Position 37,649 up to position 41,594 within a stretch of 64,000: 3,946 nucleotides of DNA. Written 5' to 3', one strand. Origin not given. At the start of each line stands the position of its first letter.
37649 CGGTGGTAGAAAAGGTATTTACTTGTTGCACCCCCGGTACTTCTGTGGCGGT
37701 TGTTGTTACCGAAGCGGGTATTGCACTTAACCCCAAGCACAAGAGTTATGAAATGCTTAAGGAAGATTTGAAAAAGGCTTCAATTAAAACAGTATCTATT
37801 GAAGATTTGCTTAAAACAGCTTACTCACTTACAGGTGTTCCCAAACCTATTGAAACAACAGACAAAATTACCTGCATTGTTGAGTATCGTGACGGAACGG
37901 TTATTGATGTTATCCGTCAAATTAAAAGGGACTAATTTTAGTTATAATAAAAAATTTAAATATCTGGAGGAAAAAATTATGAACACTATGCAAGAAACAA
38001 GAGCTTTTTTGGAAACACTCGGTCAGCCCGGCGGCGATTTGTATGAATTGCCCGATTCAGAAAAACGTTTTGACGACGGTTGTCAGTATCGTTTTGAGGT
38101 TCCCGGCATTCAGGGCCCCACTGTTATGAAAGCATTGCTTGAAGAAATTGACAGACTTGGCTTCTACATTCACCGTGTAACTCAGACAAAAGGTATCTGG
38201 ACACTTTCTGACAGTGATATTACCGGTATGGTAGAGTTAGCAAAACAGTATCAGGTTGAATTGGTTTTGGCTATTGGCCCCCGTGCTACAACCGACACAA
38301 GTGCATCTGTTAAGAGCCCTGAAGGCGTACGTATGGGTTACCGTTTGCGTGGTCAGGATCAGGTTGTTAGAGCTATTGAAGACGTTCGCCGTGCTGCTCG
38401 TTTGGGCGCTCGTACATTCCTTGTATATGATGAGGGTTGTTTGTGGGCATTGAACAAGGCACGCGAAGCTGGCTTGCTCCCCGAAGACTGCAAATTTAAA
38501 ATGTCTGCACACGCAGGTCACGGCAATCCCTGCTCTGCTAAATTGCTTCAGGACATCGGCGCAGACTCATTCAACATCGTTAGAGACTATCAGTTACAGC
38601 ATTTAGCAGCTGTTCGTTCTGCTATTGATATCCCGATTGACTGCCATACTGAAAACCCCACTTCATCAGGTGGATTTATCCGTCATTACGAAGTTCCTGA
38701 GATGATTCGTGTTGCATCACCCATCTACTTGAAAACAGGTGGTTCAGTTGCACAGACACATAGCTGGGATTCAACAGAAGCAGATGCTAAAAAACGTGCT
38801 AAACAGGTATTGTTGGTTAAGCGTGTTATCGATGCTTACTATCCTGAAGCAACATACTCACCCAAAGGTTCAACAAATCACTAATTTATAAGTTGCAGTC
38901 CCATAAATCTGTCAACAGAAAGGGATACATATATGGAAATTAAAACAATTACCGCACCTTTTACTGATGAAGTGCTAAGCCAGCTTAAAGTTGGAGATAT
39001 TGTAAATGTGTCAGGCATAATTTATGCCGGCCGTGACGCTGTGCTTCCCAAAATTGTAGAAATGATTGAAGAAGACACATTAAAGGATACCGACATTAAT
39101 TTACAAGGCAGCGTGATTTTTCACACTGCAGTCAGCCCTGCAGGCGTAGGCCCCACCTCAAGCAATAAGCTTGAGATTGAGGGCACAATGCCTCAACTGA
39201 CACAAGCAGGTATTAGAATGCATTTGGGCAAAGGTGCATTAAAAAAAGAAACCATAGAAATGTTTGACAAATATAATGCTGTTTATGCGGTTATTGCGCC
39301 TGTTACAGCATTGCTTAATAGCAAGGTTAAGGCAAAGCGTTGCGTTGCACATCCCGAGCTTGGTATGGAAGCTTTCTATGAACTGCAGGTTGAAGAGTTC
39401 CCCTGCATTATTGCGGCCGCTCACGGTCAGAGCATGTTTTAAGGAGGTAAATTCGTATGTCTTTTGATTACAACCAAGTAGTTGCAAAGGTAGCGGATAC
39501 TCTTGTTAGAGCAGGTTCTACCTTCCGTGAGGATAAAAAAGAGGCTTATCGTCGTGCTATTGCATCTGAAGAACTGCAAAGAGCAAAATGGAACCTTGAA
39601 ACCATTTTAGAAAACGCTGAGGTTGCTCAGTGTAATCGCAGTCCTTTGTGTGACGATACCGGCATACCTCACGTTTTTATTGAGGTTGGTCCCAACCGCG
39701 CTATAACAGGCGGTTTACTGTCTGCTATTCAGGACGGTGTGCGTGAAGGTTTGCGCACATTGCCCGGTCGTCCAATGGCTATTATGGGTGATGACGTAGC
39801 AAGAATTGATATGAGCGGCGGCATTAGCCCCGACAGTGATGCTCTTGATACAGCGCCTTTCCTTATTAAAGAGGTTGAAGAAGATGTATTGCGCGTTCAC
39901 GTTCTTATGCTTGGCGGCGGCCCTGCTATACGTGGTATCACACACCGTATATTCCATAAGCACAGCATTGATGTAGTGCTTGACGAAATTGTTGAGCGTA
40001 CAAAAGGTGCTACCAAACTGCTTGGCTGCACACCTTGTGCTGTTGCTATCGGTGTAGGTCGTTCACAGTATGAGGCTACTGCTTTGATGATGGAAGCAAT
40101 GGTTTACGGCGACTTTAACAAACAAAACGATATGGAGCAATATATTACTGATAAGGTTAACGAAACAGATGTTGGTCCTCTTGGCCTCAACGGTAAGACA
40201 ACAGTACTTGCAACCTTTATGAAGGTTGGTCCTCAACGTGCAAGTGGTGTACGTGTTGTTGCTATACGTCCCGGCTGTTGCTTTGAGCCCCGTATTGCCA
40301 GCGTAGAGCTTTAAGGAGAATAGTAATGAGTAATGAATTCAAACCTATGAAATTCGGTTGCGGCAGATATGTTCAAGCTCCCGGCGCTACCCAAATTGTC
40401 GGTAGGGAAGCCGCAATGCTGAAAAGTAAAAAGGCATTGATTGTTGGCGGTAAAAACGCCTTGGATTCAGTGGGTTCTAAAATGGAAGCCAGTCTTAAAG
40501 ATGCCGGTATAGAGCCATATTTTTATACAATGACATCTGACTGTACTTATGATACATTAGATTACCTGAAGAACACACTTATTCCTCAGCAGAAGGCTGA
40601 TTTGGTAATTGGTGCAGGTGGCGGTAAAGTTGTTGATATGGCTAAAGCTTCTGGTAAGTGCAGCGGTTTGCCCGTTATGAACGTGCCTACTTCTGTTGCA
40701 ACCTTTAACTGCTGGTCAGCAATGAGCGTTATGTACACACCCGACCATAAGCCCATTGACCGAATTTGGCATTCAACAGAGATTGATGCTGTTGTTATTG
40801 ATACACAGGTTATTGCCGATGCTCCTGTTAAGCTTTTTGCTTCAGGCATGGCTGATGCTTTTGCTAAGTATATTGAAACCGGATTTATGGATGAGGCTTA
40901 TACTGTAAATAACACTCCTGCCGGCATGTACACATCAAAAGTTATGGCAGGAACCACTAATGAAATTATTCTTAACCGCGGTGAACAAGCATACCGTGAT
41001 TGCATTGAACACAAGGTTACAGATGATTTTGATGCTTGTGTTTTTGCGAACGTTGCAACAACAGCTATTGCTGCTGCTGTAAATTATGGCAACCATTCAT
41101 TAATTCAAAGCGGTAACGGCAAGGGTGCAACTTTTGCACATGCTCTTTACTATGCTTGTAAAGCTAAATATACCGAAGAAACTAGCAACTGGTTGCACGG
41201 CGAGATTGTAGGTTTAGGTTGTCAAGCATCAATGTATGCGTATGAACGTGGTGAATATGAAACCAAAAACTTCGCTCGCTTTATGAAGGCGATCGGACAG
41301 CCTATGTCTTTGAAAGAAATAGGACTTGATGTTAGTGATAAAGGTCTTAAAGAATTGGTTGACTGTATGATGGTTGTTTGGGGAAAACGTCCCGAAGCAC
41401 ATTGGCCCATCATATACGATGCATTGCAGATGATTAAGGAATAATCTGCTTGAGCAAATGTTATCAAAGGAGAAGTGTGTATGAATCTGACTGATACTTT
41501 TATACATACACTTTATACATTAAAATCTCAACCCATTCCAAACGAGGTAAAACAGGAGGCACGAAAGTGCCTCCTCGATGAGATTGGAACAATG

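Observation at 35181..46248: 11-gene operon joining a CitDEF-type lyase to an Fe-S hydro-lyase, PrpD/MmgE, GldA-like dehydrogenase, an orphan protein and an FAD-oxidase/EtfBA module: candidate undescribed organic-acid fermentation pathway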

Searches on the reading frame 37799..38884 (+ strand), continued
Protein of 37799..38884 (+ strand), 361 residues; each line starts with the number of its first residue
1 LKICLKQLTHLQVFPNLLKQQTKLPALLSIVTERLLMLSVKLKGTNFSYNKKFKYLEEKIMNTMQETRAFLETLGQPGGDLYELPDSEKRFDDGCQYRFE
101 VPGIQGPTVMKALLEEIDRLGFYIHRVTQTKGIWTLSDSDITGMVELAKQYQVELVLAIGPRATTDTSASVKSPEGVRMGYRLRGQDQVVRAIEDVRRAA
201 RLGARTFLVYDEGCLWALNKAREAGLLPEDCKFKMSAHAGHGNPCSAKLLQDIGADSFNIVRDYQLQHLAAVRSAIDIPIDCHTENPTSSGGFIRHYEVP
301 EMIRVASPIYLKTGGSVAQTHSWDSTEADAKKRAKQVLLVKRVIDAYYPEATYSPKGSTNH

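Call 90: get_annotated_region(hit=H4, flank=9000)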
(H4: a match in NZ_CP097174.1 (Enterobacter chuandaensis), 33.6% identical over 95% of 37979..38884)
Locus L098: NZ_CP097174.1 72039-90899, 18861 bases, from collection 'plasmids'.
description: Enterobacter chuandaensis strain E20191216 plasmid pE20191216, complete sequence
organism: Enterobacter chuandaensis (NCBI taxid 2497875)
taxonomy: Bacteria; Pseudomonadota; Gammaproteobacteria; Enterobacterales; Enterobacteriaceae; Enterobacter; Enterobacter chuandaensis
host: -; source: Duck,China: Zhejiang; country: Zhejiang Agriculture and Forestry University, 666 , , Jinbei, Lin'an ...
typing (MOB-suite, as given by PLSDB): non-mobilizable; replicon rep_cluster_1088
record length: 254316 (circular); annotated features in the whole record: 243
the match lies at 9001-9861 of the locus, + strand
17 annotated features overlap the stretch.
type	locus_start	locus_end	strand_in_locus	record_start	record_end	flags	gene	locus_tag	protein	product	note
CDS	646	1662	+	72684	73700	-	-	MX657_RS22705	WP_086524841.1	RepB family plasmid replication initiator protein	GO:0006270 - DNA replication initiation [Evidence IEA]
CDS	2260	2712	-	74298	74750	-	-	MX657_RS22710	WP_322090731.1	GGDEF domain-containing protein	-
CDS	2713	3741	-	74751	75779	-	-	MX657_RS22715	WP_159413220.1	GAF domain-containing protein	-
CDS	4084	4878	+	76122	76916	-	-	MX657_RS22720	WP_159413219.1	DUF1835 domain-containing protein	-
CDS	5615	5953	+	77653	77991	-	-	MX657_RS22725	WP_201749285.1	zincin-like metallopeptidase domain-containing protein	-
CDS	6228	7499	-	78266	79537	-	-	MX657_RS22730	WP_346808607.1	hypothetical protein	-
CDS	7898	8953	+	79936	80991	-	-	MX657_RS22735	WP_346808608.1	phosphotransferase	-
CDS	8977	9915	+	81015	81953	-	-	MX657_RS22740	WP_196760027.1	U32 family peptidase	-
CDS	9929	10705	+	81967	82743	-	-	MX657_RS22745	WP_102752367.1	hypothetical protein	-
CDS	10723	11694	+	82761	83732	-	-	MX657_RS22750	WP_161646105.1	NAD(P)-dependent oxidoreductase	-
CDS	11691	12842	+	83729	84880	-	-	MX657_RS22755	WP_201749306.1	aminotransferase class I/II-fold pyridoxal phosphate-dependent enzyme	GO:0009058 - biosynthetic process [Evidence IEA]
CDS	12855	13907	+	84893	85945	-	-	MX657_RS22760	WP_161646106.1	hypothetical protein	-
CDS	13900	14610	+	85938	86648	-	-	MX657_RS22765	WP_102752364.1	iron-containing redox enzyme family protein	-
CDS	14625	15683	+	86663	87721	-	-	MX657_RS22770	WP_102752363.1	M14 family metallopeptidase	-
CDS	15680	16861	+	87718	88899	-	-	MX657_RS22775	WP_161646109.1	MFS transporter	GO:0055085 - transmembrane transport [Evidence IEA]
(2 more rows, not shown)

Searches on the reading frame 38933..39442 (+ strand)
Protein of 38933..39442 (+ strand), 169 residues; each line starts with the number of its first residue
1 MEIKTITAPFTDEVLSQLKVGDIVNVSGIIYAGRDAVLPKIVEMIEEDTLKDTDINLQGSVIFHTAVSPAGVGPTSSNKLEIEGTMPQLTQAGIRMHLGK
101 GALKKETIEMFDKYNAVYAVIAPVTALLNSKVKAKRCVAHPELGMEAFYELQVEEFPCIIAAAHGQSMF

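Call 4: search_protein_families(library=pfam, proteins=[window:38933-39442:+])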
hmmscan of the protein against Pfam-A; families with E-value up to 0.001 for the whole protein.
window:38933-39442:+ (169 aa): 1 family
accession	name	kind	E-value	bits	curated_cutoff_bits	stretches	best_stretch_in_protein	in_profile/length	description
PF05683.17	Fumerase_C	-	3.7e-23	82.4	22.2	1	9-169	34-202/205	Fumarase C-terminus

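Call 5: search_protein_families(library=ncbifam, proteins=[window:38933-39442:+])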
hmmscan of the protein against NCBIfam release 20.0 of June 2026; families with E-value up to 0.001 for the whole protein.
window:38933-39442:+ (169 aa): 8 families
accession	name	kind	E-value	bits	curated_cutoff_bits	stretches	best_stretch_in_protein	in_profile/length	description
NF005310.0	PRK06842.1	equivalog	2.2e-28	99.3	238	1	4-161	3-164/185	Fe-S-containing hydro-lyase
TIGR00723.1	ttdB_fumA_fumB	subfamily_domain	6.5e-28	97.8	145.15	1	15-169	3-167/169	FumA C-terminus/TtdB family hydratase beta subunit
NF004708.0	PRK06043.1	equivalog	2.2e-18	66.5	269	1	6-169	5-176/192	fumarate hydratase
NF006253.0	PRK08395.1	equivalog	6.8e-17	61.7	244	1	6-169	5-163/166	fumarate hydratase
NF006082.0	PRK08228.1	equivalog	8.7e-17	61.3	264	1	3-165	3-175/205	L(+)-tartrate dehydratase subunit beta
NF011920.0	PRK15391.1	subfamily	4.5e-13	48.3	1094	1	15-162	374-527/548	class I fumarate hydratase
NF011919.0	PRK15390.1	equivalog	1.4e-12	46.6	1105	1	14-161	373-526/548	class I fumarate hydratase FumA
NF011921.0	PRK15392.1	equivalog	8.9e-10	37.7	1060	1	14-161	372-525/550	class I fumarate hydratase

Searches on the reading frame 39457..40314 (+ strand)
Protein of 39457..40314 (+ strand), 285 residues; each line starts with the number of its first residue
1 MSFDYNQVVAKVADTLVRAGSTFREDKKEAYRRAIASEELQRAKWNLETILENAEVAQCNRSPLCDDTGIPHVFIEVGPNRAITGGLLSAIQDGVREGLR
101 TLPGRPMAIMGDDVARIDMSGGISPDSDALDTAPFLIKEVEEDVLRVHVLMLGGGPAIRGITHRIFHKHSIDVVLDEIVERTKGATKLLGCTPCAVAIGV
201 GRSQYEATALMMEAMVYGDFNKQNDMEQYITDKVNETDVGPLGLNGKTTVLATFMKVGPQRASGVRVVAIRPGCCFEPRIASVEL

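Call 4: search_protein_families(library=pfam, proteins=[window:39457-40314:+])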
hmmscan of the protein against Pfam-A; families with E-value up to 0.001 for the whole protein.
window:39457-40314:+ (285 aa): 1 family
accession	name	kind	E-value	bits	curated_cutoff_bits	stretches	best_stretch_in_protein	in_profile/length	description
PF05681.19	Fumerase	-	1.8e-48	165.6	25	1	11-280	3-266/270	Fumarate hydratase (Fumerase)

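Call 5: search_protein_families(library=ncbifam, proteins=[window:39457-40314:+])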
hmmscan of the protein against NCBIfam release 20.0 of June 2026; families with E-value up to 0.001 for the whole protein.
window:39457-40314:+ (285 aa): 3 families
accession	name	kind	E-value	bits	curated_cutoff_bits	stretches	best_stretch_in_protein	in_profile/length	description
NF004885.0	PRK06246.1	equivalog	1.3e-32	113.1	276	1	4-273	5-268/279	fumarate hydratase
TIGR00722.1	ttdA_fumA_fumB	subfamily_domain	5.7e-32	111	100.65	1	11-275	4-264/273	hydrolyase, tartrate alpha subunit/fumarate domain protein, Fe-S type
NF006084.0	PRK08230.1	equivalog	5e-17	61.9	365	1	6-275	12-278/303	L(+)-tartrate dehydratase subunit alpha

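Call 80: search_solved_structures(query=window:39457-40314:+, max_evalue=0.001)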
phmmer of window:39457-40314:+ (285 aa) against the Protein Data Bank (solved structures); distinct sequences matched with E-value up to 0.001: 1.
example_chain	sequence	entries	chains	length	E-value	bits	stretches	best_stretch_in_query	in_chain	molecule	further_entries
7xky_A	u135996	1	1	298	2.1e-17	66.5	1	15-263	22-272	Fumarate hydratase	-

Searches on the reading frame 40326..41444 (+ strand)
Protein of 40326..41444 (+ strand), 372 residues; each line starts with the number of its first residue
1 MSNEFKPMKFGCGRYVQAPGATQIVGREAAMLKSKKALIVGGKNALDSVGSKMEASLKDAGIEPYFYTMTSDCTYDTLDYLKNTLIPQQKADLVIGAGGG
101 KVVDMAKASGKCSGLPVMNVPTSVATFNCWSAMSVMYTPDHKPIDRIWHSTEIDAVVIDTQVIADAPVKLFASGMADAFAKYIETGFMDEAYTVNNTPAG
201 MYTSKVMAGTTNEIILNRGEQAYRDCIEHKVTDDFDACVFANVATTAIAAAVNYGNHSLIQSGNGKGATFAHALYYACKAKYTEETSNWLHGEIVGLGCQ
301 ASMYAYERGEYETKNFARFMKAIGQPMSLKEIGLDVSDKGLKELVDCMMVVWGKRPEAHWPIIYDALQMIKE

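Call 4: search_protein_families(library=pfam, proteins=[window:40326-41444:+])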
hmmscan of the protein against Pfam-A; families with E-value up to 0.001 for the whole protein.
window:40326-41444:+ (372 aa): 2 families
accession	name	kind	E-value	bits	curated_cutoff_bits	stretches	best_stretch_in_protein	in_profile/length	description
PF00465.25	Fe-ADH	-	1.6e-17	64.1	31.3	1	14-148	3-155/168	Iron-containing alcohol dehydrogenase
PF13685.12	Fe-ADH_2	-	4.2e-16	59.7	28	1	19-167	4-149/149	Iron-containing alcohol dehydrogenase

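Call 5: search_protein_families(library=ncbifam, proteins=[window:40326-41444:+])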
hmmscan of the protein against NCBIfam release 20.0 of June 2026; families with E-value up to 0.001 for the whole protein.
window:40326-41444:+ (372 aa): 9 families
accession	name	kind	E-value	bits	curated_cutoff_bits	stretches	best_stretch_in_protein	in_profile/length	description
NF006941.0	PRK09423.1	subfamily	2.3e-50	171.5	336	1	13-337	9-317/367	glycerol dehydrogenase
NF053832.1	GlycoaldRedHalo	equivalog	1.6e-40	139.4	550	1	14-338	10-318/363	glycolaldehyde reductase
NF047954.1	PrpdilGlycDhGldA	equivalog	1e-31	110.5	700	1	12-334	8-314/365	bifunctional L-1,2-propanediol dehydrogenase/glycerol dehydrogenase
NF002022.0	PRK00843.1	equivalog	2.9e-25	89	413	1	31-335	31-308/350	NAD(P)-dependent glycerol-1-phosphate dehydrogenase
NF007880.0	PRK10586.1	equivalog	3.3e-20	72.4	429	1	10-339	10-321/362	oxidoreductase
TIGR01357.1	aroB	equivalog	2.1e-08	33.8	305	1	29-124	17-118/344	3-dehydroquinate synthase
NF041833.1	Fe_ADH_ErcA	equivalog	4.5e-06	26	550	1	12-110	8-107/382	alcohol dehydrogenase-like regulatory protein ErcA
NF050025.1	SulfAcetaldRedSarD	equivalog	1.1e-05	24.5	700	1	14-109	10-106/385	sulfoacetaldehyde reductase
NF053866.1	CholDhdGbsBBac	equivalog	0.00036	19.3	550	1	16-110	19-114/392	choline dehydrogenase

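Call 38: search_solved_structures(query=window:40326-41444:+, max_evalue=0.00001)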
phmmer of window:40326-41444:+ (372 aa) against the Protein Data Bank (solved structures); distinct sequences matched with E-value up to 0.00001: 15.
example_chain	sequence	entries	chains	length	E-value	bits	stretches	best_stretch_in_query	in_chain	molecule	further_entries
1kq3_A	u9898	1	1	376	2.5e-31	112.4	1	12-344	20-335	glycerol dehydrogenase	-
5zxl_A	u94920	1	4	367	4e-26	95.2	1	13-334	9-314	Glycerol dehydrogenase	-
8goa_A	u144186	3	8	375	4.4e-26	95.1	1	13-334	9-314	Glycerol dehydrogenase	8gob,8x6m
8k1g_A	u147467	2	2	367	1.9e-25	93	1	12-334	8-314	Glycerol dehydrogenase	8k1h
4mca_A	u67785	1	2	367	2.3e-24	89.4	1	12-335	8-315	Glycerol dehydrogenase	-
6csj_A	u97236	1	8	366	4.5e-24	88.5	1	15-345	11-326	Glycerol dehydrogenase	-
13go_A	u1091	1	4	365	5.3e-24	88.3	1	49-338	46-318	Glycerol dehydrogenase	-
5xn8_A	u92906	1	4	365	9.3e-24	87.5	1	12-335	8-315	Glycerol Dehydrogenase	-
3uhj_A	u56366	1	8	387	9.5e-20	74.3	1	11-334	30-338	Probable glycerol dehydrogenase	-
1jpu_A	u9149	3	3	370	1.1e-19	74.1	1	39-335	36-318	glycerol dehydrogenase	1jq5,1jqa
1ta9_A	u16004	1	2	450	3.2e-18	69.2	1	33-340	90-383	glycerol dehydrogenase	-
5fb3_A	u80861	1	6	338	1.2e-11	47.7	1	88-343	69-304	Glycerol-1-phosphate dehydrogenase [NAD(P)+]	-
4rgq_A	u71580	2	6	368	3.3e-09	39.6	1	78-336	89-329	Glycerol-1-phosphate dehydrogenase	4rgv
4rfl_A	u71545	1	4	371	3.4e-09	39.5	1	78-336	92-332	Glycerol-1-phosphate dehydrogenase [NAD(P)+]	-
3ce9_A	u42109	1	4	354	2.7e-07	33.3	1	35-181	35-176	Glycerol dehydrogenase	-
